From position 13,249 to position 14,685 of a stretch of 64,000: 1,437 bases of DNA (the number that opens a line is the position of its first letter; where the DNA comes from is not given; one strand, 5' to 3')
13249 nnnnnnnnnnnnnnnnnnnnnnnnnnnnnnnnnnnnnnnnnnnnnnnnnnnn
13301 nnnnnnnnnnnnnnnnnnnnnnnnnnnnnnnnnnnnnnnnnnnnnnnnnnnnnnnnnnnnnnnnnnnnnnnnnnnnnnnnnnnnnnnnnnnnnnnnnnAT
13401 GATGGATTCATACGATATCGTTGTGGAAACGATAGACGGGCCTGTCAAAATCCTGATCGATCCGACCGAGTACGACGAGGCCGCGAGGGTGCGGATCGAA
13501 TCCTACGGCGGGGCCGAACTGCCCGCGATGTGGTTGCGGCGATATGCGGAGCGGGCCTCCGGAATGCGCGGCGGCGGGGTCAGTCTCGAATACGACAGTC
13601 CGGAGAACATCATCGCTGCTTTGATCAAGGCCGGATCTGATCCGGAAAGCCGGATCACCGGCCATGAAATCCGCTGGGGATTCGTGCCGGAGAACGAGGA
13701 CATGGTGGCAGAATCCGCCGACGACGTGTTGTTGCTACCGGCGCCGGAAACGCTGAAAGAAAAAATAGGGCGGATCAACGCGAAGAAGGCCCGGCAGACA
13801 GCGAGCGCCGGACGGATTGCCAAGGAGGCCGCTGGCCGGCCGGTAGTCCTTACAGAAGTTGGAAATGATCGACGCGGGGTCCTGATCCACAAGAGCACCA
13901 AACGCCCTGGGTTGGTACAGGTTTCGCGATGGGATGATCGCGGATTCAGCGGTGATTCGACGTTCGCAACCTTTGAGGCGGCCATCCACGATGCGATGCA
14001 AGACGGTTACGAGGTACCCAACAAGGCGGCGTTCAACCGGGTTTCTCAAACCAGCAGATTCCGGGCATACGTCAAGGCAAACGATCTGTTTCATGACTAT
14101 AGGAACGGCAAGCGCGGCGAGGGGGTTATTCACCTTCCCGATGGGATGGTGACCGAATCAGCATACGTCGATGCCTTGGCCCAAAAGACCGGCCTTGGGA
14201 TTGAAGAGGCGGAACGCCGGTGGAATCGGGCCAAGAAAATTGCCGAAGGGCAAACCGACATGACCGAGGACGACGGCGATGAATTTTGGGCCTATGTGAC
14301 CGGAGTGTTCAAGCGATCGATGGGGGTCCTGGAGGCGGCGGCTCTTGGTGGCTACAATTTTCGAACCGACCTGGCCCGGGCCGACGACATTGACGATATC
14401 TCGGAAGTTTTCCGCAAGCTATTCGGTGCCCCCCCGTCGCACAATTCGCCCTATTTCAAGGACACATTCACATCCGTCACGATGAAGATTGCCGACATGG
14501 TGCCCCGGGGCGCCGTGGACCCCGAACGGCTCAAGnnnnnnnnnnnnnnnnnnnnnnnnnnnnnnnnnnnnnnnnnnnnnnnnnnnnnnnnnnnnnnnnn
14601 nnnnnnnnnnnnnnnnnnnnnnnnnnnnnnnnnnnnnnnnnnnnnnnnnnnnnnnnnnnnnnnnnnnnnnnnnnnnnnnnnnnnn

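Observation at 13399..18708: One 1769-aa protein strings together two ParB-type domains, a RelA/SpoT nucleotidyltransferase, an ADP-ribosyltransferase, a pyrophosphatase-like domain and a BECR-type nuclease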

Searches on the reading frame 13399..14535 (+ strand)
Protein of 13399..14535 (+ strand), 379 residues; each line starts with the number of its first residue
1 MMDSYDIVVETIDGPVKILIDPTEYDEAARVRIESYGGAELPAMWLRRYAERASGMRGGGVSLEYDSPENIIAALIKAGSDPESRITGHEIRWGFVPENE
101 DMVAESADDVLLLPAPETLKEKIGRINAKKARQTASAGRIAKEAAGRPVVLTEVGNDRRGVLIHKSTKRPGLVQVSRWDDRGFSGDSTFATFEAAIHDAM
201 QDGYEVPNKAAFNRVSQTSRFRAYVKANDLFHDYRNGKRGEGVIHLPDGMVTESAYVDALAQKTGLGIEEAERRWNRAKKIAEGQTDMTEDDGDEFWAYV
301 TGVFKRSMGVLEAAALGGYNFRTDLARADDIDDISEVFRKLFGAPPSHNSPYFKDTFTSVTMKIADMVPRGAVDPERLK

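Call 19: search_solved_structures(query=window:13399-14535:+, max_evalue=10, show_alignments=2)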
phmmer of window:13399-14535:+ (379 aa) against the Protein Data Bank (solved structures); distinct sequences matched with E-value up to 10: 0.
